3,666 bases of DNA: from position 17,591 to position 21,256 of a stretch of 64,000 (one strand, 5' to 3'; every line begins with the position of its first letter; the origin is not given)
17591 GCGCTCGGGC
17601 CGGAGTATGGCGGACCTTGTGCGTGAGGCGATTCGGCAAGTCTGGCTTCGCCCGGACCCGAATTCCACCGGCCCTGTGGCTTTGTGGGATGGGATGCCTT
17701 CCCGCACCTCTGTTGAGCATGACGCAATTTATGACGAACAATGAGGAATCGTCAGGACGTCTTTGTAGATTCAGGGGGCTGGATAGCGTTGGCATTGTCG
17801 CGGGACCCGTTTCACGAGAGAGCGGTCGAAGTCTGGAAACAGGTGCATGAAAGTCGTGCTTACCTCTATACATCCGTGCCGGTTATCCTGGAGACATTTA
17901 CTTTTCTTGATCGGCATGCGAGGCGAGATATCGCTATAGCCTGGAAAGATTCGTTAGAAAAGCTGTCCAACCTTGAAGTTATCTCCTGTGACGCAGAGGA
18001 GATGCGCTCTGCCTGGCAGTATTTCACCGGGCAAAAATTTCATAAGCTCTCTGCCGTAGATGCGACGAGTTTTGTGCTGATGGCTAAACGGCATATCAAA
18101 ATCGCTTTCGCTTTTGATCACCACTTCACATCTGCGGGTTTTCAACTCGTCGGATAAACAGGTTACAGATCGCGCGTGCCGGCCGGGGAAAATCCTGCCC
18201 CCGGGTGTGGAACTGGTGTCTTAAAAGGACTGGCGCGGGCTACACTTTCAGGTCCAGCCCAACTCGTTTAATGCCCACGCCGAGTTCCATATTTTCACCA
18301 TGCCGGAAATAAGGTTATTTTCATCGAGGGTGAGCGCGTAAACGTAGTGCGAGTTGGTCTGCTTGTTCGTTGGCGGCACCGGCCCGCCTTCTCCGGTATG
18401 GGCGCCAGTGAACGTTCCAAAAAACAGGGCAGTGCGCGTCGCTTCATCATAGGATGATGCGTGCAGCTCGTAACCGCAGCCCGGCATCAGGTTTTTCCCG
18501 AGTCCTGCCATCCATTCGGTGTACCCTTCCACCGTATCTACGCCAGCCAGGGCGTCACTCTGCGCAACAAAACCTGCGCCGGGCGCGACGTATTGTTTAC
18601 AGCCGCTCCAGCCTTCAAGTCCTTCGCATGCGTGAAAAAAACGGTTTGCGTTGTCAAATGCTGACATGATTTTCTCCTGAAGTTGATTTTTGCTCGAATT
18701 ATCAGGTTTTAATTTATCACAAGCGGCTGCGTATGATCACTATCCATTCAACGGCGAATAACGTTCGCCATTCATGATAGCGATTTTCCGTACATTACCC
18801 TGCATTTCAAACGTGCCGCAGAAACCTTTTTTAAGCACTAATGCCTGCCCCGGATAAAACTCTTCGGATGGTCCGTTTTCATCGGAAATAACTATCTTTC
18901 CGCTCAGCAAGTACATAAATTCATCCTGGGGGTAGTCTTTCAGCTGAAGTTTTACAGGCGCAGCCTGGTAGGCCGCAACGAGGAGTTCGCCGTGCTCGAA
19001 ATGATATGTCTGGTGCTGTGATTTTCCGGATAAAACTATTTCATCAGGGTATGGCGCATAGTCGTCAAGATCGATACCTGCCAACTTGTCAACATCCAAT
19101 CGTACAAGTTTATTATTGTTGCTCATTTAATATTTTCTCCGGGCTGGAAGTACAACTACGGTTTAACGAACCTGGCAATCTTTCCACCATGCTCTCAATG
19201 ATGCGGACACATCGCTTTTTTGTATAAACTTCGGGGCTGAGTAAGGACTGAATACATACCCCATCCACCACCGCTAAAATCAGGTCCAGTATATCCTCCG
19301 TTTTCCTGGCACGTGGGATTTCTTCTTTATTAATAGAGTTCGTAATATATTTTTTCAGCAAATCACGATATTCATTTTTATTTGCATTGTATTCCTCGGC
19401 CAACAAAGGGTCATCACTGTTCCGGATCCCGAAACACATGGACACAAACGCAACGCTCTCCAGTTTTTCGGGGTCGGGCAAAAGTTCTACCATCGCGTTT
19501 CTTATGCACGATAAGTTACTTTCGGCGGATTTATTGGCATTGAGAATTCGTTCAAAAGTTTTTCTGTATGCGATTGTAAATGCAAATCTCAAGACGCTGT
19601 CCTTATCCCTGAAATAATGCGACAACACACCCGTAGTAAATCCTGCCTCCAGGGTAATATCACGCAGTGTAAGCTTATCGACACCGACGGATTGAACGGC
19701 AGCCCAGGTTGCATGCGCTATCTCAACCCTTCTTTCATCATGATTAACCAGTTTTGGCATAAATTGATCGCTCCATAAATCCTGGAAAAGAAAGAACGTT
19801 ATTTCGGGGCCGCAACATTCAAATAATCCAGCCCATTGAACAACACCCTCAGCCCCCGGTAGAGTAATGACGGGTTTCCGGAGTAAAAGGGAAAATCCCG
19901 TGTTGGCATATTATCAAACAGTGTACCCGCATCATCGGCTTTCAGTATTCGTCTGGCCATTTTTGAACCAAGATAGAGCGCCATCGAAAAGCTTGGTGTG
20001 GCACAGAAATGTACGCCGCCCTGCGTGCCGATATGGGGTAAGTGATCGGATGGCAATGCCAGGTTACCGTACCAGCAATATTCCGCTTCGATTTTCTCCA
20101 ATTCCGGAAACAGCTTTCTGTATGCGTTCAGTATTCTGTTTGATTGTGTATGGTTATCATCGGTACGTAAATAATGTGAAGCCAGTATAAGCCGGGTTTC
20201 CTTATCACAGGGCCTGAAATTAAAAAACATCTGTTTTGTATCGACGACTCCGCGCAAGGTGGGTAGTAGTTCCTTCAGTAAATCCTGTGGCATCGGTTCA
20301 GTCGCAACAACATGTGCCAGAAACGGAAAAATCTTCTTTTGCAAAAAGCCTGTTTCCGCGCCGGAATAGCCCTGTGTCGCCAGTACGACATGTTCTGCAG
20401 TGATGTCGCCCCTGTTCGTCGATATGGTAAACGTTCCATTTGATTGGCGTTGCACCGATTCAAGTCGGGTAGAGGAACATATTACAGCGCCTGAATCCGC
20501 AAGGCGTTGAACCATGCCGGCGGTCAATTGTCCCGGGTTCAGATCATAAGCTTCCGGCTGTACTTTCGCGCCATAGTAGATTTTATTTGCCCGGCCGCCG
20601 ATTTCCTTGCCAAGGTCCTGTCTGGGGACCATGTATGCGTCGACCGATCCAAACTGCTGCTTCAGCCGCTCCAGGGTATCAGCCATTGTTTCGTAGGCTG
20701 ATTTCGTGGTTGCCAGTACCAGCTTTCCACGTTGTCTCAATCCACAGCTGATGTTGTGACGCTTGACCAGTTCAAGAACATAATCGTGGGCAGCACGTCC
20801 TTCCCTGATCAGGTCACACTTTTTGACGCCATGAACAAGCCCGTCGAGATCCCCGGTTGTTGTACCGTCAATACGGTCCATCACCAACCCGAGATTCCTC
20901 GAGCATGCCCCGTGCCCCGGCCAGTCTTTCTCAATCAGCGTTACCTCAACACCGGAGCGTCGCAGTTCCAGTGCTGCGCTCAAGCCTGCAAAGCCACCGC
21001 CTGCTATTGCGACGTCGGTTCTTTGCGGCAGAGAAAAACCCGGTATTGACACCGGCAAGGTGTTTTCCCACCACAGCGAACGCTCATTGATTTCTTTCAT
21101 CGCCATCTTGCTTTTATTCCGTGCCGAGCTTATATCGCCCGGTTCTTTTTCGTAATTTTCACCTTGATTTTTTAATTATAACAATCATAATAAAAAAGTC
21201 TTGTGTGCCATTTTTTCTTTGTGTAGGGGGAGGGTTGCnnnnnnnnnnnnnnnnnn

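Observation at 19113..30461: A protein of the linalool dehydratase/isomerase family embedded in a periplasmic oxidation module (PQQ quinohemoprotein dehydrogenase, DsbA-like protein, acyl-CoA synthetase, TonB receptor, FAD oxidase, TetR regulator, cupins)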

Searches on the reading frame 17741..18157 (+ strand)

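Call 15: search_protein_families(library=pfam, proteins=[window:17741-18157:+], max_evalue=0.001)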
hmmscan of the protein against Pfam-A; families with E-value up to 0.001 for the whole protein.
window:17741-18157:+ (138 aa): 1 family
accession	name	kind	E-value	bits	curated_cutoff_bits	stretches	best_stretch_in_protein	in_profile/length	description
PF01850.27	PIN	-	9.5e-15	55.7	23.6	1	7-133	1-118/120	PIN domain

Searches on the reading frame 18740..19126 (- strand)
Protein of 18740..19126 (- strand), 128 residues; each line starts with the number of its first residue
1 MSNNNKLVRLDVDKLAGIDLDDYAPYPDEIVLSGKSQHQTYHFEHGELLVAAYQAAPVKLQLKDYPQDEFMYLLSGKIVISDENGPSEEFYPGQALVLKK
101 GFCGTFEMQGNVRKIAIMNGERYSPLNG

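Call 15: search_protein_families(library=pfam, proteins=[window:18740-19126:-], max_evalue=0.001)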
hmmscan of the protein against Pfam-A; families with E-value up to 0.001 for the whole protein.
window:18740-19126:- (128 aa): 1 family
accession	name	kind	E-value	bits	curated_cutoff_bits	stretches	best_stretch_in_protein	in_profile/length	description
PF05899.18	Cupin_3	-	1.6e-09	37.8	23.5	1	64-115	22-73/74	EutQ-like cupin domain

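Call 27: search_protein_families(library=ncbifam, proteins=[window:18740-19126:-], max_evalue=0.00001)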
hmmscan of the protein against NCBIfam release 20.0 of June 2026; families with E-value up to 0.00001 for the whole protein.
window:18740-19126:- (128 aa): 0 families

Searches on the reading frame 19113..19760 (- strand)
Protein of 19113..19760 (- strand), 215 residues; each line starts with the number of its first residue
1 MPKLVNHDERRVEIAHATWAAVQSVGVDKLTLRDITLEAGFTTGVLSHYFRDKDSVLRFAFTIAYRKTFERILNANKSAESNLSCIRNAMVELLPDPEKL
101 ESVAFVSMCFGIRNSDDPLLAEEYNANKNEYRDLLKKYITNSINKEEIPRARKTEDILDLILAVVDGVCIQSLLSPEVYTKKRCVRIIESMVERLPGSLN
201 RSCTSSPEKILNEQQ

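Call 3: search_protein_families(library=pfam, proteins=[window:19113-19760:-], max_evalue=0.01)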
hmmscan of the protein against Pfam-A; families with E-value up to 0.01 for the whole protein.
window:19113-19760:- (215 aa): 2 families
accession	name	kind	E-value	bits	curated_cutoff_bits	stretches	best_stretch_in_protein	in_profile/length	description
PF13977.11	TetR_C_6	-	4.3e-10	40.2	27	1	91-195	10-113/115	BetI-type transcriptional repressor, C-terminal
PF00440.29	TetR_N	-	3.8e-07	30.2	24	1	16-57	3-44/47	Bacterial regulatory proteins, tetR family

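Call 27: search_protein_families(library=ncbifam, proteins=[window:19113-19760:-], max_evalue=0.00001)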
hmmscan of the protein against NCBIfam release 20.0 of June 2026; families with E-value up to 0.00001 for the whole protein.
window:19113-19760:- (215 aa): 4 families
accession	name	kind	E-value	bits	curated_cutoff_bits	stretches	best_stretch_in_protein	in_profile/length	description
NF001978.0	PRK00767.1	equivalog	5e-14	52.6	118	1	1-83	1-87/197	transcriptional regulator BetI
TIGR03384.1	betaine_BetI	equivalog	5.8e-14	52.2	201.3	1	2-193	1-186/189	choline-binding transcriptional repressor BetI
NF051852.1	efflux_TF_MtrR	exception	4.3e-07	29.9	280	1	24-195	25-201/205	multidrug efflux system transcriptional repressor MtrR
NF011572.0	PRK14996.1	equivalog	5.6e-06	26.4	144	1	5-168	4-162/192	TetR family transcriptional regulator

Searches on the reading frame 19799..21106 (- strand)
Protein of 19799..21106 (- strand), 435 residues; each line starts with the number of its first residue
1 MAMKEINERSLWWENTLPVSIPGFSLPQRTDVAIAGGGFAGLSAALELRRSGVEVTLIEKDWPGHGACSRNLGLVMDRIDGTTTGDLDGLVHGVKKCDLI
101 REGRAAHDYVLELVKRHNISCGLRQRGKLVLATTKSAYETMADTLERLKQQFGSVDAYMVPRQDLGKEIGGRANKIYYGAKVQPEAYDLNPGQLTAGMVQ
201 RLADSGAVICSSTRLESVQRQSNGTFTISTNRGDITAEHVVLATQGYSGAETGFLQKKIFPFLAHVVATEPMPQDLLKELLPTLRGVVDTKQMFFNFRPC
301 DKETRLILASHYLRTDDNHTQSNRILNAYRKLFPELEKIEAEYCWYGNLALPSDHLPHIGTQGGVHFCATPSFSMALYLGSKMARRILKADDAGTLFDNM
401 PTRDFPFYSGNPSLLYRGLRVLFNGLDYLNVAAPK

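Call 3: search_protein_families(library=pfam, proteins=[window:19799-21106:-], max_evalue=0.01)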
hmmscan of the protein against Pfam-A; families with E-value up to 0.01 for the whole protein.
window:19799-21106:- (435 aa): 14 families
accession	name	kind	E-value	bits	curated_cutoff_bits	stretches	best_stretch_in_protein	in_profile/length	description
PF01266.30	DAO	-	1.3e-50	173.4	27.9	1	31-384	1-351/353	FAD dependent oxidoreductase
PF03486.20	HI0933_like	-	6.4e-10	39.3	50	1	194-367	111-197/244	HI0933-like protein Rossmann domain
PF00890.30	FAD_binding_2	-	1.6e-07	31.3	20.4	1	31-67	1-39/414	FAD binding domain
PF01494.25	FAD_binding_3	-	2.3e-07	30.8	22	1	29-61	1-33/349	FAD binding domain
PF13738.12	Pyr_redox_3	-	3.7e-07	30.1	30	0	209-247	98-135/305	Pyridine nucleotide-disulphide oxidoreductase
PF07992.20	Pyr_redox_2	-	4.4e-07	30.1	26.1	1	31-66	2-39/291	Pyridine nucleotide-disulphide oxidoreductase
PF13450.12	NAD_binding_8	-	5.4e-06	27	21.9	1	34-62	1-29/68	NAD(P)-binding Rossmann-like domain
PF12831.13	FAD_oxidored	-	1.3e-05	25.1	27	1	31-78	1-48/416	FAD dependent oxidoreductase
PF01593.30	Amino_oxidase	-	8.9e-05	22.4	19.8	0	39-60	1-22/443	Flavin containing amine oxidoreductase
PF13454.12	NAD_binding_9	-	0.00011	22.7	21.8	0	33-67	1-39/155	FAD-NAD(P)-binding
PF01134.28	GIDA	-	0.00019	21.1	22.1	1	31-73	1-45/391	Glucose inhibited division protein A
PF05834.18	Lycopene_cycl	-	0.00026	20.7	23.4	0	31-59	1-31/380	Lycopene cyclase protein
PF00070.33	Pyr_redox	-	0.00039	21.3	22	1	32-60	2-30/82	Pyridine nucleotide-disulphide oxidoreductase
PF01946.23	Thi4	-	0.0038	16.9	26.2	1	30-61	18-50/235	Thi4 family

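Call 27: search_protein_families(library=ncbifam, proteins=[window:19799-21106:-], max_evalue=0.00001)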
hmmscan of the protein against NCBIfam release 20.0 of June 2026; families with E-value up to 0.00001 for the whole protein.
window:19799-21106:- (435 aa): 19 families
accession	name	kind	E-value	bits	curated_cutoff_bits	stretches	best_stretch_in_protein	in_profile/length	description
NF050086.1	pipecolate_AmaA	exception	8.6e-43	146.5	600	1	10-359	5-348/425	L-pipecolate oxidase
TIGR03329.1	Phn_aa_oxid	hypoth_equivalog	8.5e-26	90.7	632.8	1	23-361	18-359/460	putative aminophosphonate oxidoreductase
TIGR02352.1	thiamin_ThiO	equivalog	3.9e-18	65.7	250.8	1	32-361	1-315/351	glycine oxidase ThiO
TIGR03197.1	MnmC_Cterm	equivalog_domain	3.2e-14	52.8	174.2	1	31-244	1-199/400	FAD-dependent 5-carboxymethylaminomethyl-2-thiouridine(34) oxidoreductase MnmC1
TIGR03364.1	HpnW_proposed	hypoth_equivalog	1.7e-12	47.1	285.1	1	30-243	1-192/365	TIGR03364 family FAD-dependent oxidoreductase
NF002480.1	PRK01747.1-1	equivalog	1.9e-10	39.8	540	1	28-244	247-448/645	bifunctional tRNA (5-methylaminomethyl-2-thiouridine)(34)-methyltransferase MnmC2/FAD-dependent 5-carboxymethylaminomethyl-2-thiouridine(34)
TIGR03467.1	HpnE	equivalog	7.3e-10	38.7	283.05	1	32-60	1-29/430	hydroxysqualene dehydroxylase HpnE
TIGR00275.1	TIGR00275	subfamily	8.6e-09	34.7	183.8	0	195-253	109-166/401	aminoacetone oxidase family FAD-binding enzyme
TIGR04046.1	MSMEG_0569_nitr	hypoth_equivalog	2.4e-08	33.4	498.35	0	207-257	89-139/400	MSMEG_0569 family flavin-dependent oxidoreductase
TIGR01373.1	soxB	subfamily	2.6e-08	33.1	529.45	1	29-361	30-351/407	sarcosine oxidase subunit beta family protein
NF005560.0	PRK07233.1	equivalog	4.8e-08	32.3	252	0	31-61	2-32/435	hypothetical protein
NF001933.0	PRK00711.1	subfamily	1.2e-07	31.1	383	0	96-251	105-260/429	D-amino acid dehydrogenase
NF008726.1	PRK11728.1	equivalog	5e-07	28.9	299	1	31-243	2-197/389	L-2-hydroxyglutarate oxidase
NF005313.0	PRK06847.1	subfamily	6.9e-07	28.5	372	1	30-61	5-36/375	hypothetical protein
NF008425.0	PRK11259.1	equivalog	4.1e-06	26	257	0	182-303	140-260/377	N-methyl-L-tryptophan oxidase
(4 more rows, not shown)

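Call 68: search_solved_structures(query=window:19799-21106:-, max_evalue=1e-10)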
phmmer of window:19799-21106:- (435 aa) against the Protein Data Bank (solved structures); distinct sequences matched with E-value up to 1e-10: 1.
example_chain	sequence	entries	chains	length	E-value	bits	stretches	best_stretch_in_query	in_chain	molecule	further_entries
4ysh_A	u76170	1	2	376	6.8e-11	44.7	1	28-362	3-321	Glycine oxidase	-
